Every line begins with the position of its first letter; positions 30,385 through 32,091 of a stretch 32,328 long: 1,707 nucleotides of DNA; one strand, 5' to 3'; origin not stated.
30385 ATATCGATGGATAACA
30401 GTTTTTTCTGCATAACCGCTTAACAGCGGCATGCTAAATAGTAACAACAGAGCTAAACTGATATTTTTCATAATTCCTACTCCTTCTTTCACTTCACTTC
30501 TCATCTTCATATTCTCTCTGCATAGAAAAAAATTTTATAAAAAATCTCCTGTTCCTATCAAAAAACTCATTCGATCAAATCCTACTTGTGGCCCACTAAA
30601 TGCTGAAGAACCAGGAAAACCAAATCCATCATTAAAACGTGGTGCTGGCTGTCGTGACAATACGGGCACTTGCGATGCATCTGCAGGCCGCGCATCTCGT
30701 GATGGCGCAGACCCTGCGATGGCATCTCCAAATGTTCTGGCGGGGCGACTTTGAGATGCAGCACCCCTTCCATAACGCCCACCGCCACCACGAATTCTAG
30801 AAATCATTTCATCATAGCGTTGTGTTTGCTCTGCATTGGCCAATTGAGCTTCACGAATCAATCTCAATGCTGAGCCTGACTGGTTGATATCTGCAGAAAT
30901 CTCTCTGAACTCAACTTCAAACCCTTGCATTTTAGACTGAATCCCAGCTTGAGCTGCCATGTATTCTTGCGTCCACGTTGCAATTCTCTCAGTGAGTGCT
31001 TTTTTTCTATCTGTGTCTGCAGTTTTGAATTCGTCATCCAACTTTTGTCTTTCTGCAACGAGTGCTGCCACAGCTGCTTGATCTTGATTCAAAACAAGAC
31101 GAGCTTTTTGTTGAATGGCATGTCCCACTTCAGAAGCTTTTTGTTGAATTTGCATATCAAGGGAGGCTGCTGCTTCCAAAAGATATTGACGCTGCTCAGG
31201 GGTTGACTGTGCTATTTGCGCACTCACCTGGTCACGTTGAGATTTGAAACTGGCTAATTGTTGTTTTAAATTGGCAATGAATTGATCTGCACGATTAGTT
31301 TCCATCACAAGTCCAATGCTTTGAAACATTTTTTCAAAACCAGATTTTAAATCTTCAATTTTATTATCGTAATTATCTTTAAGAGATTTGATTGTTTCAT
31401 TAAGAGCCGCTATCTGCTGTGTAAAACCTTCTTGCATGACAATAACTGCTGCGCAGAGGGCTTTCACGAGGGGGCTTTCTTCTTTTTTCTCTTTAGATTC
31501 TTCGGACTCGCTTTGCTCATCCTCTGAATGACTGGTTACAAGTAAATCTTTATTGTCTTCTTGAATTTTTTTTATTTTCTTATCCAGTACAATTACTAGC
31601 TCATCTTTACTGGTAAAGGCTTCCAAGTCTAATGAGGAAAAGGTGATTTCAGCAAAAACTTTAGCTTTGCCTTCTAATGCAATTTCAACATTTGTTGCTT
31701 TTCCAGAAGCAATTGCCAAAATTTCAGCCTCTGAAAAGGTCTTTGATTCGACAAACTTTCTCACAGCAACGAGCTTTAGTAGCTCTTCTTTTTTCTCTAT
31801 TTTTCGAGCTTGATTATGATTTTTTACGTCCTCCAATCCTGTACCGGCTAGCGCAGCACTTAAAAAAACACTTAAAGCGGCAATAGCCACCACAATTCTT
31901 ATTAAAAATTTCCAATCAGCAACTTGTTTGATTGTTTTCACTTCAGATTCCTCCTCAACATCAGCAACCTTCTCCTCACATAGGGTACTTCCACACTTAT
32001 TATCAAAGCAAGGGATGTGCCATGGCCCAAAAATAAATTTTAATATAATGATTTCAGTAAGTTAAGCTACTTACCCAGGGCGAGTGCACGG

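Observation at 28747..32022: Sigma-54-driven two-gene operon encoding exported coiled-coil proteins with FG/GP-rich disordered tails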

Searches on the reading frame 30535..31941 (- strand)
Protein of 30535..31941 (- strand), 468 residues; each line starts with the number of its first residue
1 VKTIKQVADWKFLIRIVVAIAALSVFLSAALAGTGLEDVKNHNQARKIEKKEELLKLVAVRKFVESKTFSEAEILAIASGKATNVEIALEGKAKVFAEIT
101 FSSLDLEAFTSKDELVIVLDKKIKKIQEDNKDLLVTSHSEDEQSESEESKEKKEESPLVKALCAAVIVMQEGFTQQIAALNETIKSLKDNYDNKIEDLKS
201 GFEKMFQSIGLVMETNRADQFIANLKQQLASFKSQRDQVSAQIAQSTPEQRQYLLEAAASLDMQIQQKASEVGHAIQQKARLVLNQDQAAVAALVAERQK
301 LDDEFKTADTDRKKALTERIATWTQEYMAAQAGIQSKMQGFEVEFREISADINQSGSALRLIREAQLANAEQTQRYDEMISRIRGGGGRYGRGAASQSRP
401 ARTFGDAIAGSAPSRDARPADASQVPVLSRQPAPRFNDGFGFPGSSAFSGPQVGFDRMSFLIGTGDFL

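Call 6: search_protein_families(library=pfam, proteins=[window:30535-31941:-], max_evalue=1)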
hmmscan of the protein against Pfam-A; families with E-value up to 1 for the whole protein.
window:30535-31941:- (468 aa): 5 families
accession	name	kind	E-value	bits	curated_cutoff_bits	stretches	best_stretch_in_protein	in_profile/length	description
PF04513.17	Baculo_PEP_C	-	0.027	15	38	1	162-210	54-102/140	Baculovirus polyhedron envelope protein, PEP, C terminus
PF22872.1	DUF7018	-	0.084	13.5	27.8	1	187-216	3-32/116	Domain of unknown function (DUF7018)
PF11849.14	DUF3369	-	0.24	12.1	27.2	1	194-288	13-110/168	Domain of unknown function (DUF3369)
PF06784.16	UPF0240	-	0.58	10.6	25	0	111-160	49-98/173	Uncharacterised protein family (UPF0240)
PF10360.14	DUF2433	-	0.68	10.5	27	0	216-274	12-70/124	Protein of unknown function (DUF2433)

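Call 7: search_protein_families(library=ncbifam, proteins=[window:30535-31941:-], max_evalue=1)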
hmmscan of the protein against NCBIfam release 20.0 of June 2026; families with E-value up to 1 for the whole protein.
window:30535-31941:- (468 aa): 2 families
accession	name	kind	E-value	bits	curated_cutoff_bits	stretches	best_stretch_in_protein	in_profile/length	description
NF052504.1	sll1863_fam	domain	0.097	12.9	35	1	175-213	47-85/93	sll1863 family stress response protein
NF045780.1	TrlF_fam_ATP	equivalog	0.25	9.9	350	1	221-383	572-735/944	TrlF family AAA-like ATPase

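Call 11: find_homologous_proteins(query=window:30535-31941:-)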
Query window:30535-31941:- (468 aa): 1 proteins with E <= 0.001 among 8000 candidates.
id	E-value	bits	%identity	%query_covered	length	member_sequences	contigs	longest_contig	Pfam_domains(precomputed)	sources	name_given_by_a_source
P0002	2.3e-290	980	100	100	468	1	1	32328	-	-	-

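Call 18: find_related_loci(query=window:30538-31941:-, collection=metagenome_contigs, flank=10000)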
Query window:30538-31941:- (468 aa) in metagenome_contigs; peptide patterns used: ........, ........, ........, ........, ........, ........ (x = any residue, [..] = any of these).
132 stretches matched a pattern; 1 encode a relative of the query (tblastn E <= 1e-3); 1 distinct loci.
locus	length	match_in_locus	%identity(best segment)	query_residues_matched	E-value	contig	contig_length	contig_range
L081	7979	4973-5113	44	233-282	5e-6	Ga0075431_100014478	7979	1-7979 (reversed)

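Call 22: predict_structure(protein=window:30538-31941:-)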
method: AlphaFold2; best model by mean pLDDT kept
length: 468 residues; sequences in the alignment: 1
mean_pLDDT: 67.1   pTM: 0.39
mean pLDDT of the five models: 67.1, 66.4, 65.7, 62.7, 54.0
residues with pLDDT >= 90: 53; 70-90: 204; 50-70: 60; < 50: 151
segments of 3 or more residues with pLDDT < 50: 1-10, 24-41, 82-100, 134-156, 391-468
pLDDT, mean of each block of 10 residues (from residue 1): 40 62 49 42 64 75 72 67 43 42 57 82 81 48 32 46 66 76 88 87 79 85 89 88 87 87 88 89 87 92 95 94 94 90 87 73 78 81 63 39 40 41 40 39 37 32 31
secondary structure, 60 per line:
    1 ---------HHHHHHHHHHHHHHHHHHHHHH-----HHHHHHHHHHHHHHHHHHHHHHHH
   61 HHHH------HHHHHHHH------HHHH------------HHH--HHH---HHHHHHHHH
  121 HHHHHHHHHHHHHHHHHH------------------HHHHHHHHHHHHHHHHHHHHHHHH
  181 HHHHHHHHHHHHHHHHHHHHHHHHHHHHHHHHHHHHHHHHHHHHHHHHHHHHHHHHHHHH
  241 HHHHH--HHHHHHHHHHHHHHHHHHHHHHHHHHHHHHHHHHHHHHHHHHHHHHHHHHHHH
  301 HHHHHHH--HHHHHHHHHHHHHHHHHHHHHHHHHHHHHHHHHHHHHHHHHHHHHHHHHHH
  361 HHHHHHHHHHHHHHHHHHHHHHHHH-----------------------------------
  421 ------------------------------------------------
elements in order: H10-31 H37-64 H71-78 H85-88 H112-138 H157-245 H248-307 H310-385
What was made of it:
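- The predicted helices break into three segments, more like a bundle than a rod (call 22).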

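Call 34: search_solved_structures(query=window:30538-31941:-, max_evalue=1)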
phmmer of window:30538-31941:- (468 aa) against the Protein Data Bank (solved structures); distinct sequences matched with E-value up to 1: 4.
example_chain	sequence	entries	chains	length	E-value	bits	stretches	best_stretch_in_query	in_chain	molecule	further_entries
9dbf_A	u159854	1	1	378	0.00039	23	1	315-397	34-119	Tet4 Variant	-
9dbd_A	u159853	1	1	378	0.0038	19.7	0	330-397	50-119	Tet4 Variant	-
8eh2_A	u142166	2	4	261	0.021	17.3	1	275-441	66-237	SDR family oxidoreductase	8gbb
8bhf_n1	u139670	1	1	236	0.32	13.4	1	194-266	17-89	CCR4-NOT transcription complex subunit 3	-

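Call 40: fold_search(model_id=the predicted structure, library=pdb)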
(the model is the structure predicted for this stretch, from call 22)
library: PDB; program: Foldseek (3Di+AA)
matches with E <= 10: 736; with E <= 0.001: 0
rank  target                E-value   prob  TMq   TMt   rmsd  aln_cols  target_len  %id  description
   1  6r1j_D                6.8e-02  0.54  0.11  0.19  17.9       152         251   19  Structure of the soluble AhlC triple head mutant of the tripartite alpha-pore forming toxin, AHL, from Aeromonas hydro (released 2019-07-10)
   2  6h2e_Q                8.9e-02  0.82  0.15  0.24  11.4       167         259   16  Structure of the soluble AhlC of the tripartite alpha-pore forming toxin, AHL, from Aeromonas hydrophila. (released 2019-07-10)
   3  1fio                  1.1e-01  0.66  0.13  0.27  22.7       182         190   11  CRYSTAL STRUCTURE OF YEAST T-SNARE PROTEIN SSO1 (released 2000-10-11)
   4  6r1j_J                1.1e-01  0.54  0.11  0.19  13.8       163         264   17  Structure of the soluble AhlC triple head mutant of the tripartite alpha-pore forming toxin, AHL, from Aeromonas hydro (released 2019-07-10)
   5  7jh6_A                1.4e-01  0.82  0.15  0.36  25.9       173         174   14  De novo designed two-domain di-Zn(II) and porphyrin-binding protein (released 2020-12-09)
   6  8a1g_C                2.1e-01  0.94  0.21  0.48   8.3       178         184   13  Structure of the SNX1-SNX5 complex (released 2023-06-14)
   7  5m4y_A                2.4e-01  0.28  0.11  0.21  22.1       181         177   12  Crystal structure of the Sec3/Sso2 complex at 2.20 angstrom resolution (released 2017-02-08)
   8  4tql_A                2.5e-01  0.84  0.19  0.35  11.3       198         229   13  Computationally designed three helix bundle (released 2014-10-15)
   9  6h2d_R                2.5e-01  0.69  0.18  0.35   9.5       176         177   16  Structure of the soluble AhlC of the tripartite alpha-pore forming toxin, AHL, from Aeromonas hydrophila. (released 2019-07-10)
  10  7q83_B                2.5e-01  0.54  0.13  0.32  18.1       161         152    9  Crystal structure of S. cerevisiae Sso2 in complex with the pleckstrin homology domain of Sec3 (released 2022-08-31)
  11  6mbz_A                2.6e-01  0.87  0.19  0.17  13.1       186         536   16  Structure of Transcription Factor (released 2019-06-19)
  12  5m4y_C                2.8e-01  0.47  0.13  0.28  22.8       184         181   11  Crystal structure of the Sec3/Sso2 complex at 2.20 angstrom resolution (released 2017-02-08)
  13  3sog                  2.9e-01  0.69  0.18  0.34  10.4       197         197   12  Crystal structure of the BAR domain of human Amphiphysin, isoform 1 (released 2011-07-13)
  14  5lg4_A                2.9e-01  0.41  0.13  0.28  23.7       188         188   11  Crystal structure of the Sec3/Sso2 complex at 2.9 angstrom resolution (released 2017-02-08)
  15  7nyw_C                3.1e-01  0.21  0.11  0.14  32.4       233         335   13  Cryo-EM structure of the MukBEF-MatP-DNA head module (released 2021-07-07)
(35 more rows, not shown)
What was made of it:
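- The best, though non-significant, Foldseek hits of A are AhlC, XaxA and YaxB (call 40; E 0.07-0.5).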

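Call 41: search_protein_representatives(protein=window:30538-31941:-)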
Query: 468 residues. Proteins with E-value up to 0.001 (for the whole library): 6; up to 1e-10: 4; up to 1e-30: 2. The best 6 are listed.
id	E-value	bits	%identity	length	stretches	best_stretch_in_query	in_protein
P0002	7.2e-291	980.4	100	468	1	1-468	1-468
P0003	2.3e-39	152.2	32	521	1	4-448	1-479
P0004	5.4e-14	68.7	26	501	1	5-417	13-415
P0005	2.0e-12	63.5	24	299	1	5-277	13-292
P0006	2.6e-09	53.2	27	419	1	5-391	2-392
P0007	4.0e-07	46.0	33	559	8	363-422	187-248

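Call 43: find_encoding_contigs(protein=P0003, flank=10000, max_places=4)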
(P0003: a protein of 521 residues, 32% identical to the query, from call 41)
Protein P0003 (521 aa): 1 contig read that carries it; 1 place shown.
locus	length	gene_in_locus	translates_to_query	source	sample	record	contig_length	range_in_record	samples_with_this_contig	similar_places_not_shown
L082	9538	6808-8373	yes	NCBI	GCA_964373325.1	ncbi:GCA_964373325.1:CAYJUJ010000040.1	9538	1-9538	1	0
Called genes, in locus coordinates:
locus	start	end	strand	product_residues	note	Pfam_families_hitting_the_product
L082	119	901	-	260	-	PF01979:Amidohydro_1 (weak), PF01026:TatD_DNase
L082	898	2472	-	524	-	PF00133:tRNA-synt_1, PF01406:tRNA-synt_1e, PF09334:tRNA-synt_1g, PF00133:tRNA-synt_1, PF19303:Anticodon_3, PF08264:Anticodon_1 (weak)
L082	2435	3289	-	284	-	PF04468:PSP1, PF28472:PSP1_3rd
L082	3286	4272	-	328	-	PF13177:DNA_pol3_delta2, PF09115:DNApol3-delta_C (weak)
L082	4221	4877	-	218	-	PF02223:Thymidylate_kin, PF13521:AAA_28 (weak)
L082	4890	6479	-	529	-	PF00317:Ribonuc_red_lgN, PF02867:Ribonuc_red_lgC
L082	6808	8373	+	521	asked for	-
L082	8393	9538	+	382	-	?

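Call 45: find_encoding_contigs(protein=P0004, flank=10000, max_places=4)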
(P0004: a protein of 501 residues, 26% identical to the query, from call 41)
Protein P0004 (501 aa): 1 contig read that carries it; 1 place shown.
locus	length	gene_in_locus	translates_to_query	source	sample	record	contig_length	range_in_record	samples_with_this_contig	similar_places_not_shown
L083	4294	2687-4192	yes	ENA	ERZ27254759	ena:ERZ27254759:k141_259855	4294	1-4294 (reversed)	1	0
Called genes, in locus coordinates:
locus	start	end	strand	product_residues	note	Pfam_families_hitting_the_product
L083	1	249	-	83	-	?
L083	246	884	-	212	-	PF02223:Thymidylate_kin, PF13401:AAA_22 (faint), PF13521:AAA_28 (weak)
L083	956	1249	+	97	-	PF01909:NTP_transf_2, PF18765:Polbeta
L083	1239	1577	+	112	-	PF01934:HepT-like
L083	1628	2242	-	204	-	-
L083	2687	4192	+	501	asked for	-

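Call 55: search_solved_structures(query=A3, max_evalue=1)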
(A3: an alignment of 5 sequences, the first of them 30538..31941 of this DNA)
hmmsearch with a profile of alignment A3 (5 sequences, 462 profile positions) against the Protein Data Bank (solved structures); distinct sequences matched with E-value up to 1: 6.
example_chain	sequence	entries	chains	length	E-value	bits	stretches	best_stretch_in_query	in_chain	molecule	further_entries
9tlt_A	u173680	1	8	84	0.006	19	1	201-269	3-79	Sc-apCC-2-KLHL20-4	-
9tlw_A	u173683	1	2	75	0.063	15.6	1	202-270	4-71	Sc-apCC-2-MCL-1-4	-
8xwx_E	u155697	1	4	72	0.08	15.3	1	254-306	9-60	B-cell receptor-associated protein 31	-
4jzl_A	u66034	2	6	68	0.091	15.1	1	254-306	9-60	B-cell receptor-associated protein 31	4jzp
6h9l_A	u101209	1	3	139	0.17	14.2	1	124-210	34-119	Uncharacterized protein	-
1qoy_A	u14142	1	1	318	0.37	13.1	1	99-170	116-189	HEMOLYSIN E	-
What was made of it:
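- On ClyA-family / tripartite alpha-pore-forming toxin: The best Foldseek E-value is 0.07 (call 40) and HlyE scores E=0.37 (call 55).
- HlyE appears at E=0.37 in the profile search (call 55).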

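Call 60: list_cluster_members(proteins=[P0003, P0004, P0006, L002:5137-6456:+, L002:6818-9997:+])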
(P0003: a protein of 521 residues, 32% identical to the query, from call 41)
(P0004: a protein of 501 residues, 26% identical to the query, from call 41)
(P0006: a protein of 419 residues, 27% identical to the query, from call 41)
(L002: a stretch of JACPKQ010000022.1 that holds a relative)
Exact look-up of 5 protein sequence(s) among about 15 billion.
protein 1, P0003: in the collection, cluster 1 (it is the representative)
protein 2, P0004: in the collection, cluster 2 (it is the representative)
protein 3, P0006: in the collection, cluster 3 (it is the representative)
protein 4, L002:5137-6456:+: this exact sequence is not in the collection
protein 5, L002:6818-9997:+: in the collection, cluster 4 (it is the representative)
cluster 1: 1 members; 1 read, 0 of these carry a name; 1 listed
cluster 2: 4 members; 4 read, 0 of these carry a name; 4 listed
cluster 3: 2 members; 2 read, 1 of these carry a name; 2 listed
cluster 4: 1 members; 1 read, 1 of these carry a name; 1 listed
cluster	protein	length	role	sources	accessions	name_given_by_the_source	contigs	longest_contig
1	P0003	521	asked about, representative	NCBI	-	-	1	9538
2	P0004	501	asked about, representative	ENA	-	-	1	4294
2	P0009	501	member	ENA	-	-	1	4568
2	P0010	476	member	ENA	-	-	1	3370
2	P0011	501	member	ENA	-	-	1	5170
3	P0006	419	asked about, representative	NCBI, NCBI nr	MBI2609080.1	MAG: hypothetical protein HYW47_05700 [Deltaproteobacteria bacterium] | hypothetical protein [Deltaproteobacteria bacterium]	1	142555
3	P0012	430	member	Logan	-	-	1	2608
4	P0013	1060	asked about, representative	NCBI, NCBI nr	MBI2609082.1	MAG: hypothetical protein HYW47_05710 [Deltaproteobacteria bacterium] | hypothetical protein [Deltaproteobacteria bacterium]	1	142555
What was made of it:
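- Tried and rejected: The prefilter saturates at 8000 candidates and did not recover the other sequences of its own query alignment (L002 C', for one, was later confirmed to be in the collection; call 60).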

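Call 61: find_encoding_contigs(protein=P0011, flank=10000, max_places=3)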
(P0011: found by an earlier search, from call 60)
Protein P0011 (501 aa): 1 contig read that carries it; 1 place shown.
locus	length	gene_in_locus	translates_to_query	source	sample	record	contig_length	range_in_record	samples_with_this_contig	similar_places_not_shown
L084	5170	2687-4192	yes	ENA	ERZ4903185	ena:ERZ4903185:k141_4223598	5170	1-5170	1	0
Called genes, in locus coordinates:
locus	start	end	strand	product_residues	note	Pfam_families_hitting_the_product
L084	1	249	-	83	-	?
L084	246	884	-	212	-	PF02223:Thymidylate_kin, PF13401:AAA_22 (faint), PF13521:AAA_28 (weak)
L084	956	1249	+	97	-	PF01909:NTP_transf_2, PF18765:Polbeta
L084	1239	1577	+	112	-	PF01934:HepT-like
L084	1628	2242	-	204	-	-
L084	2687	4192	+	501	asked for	-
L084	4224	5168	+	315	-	?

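Call 62: search_protein_families(library=pfam, proteins=[P0003, P0004], max_evalue=0.01)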
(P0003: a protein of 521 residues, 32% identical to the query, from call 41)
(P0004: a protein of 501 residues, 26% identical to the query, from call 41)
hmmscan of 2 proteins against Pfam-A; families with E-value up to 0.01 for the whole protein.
P0003 (521 aa): 0 families

P0004 (501 aa): 0 families
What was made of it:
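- No match to PspA_IM30, to Spy/CpxP/ZraP or to any chaperone family (calls 6, 7, 62). There is no Pfam HBL/ClyA-type match (calls 6, 62).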

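Call 68: search_protein_families(library=padloc, proteins=[window:30538-31941:-], max_evalue=0.01)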
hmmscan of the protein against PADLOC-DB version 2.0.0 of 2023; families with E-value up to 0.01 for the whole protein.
window:30538-31941:- (468 aa): 0 families

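Call 69: search_protein_families(library=phrogs, proteins=[window:30538-31941:-], max_evalue=0.01)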
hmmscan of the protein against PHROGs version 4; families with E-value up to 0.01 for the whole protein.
window:30538-31941:- (468 aa): 0 families

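Call 80: find_related_loci(query=A3, collection=viral_contigs, flank=8000)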
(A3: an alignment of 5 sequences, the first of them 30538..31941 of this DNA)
Query A3 (468 aa) in viral_contigs; peptide patterns used: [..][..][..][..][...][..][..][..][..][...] (x = any residue, [..] = any of these).
250 stretches matched a pattern, but none encodes a relative of the query by tblastn (E <= 1e-3).
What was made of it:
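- On Phage or anti-phage defence protein: There are no hits for A or B (calls 68, 69), and no relative of A on viral contigs (call 80).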
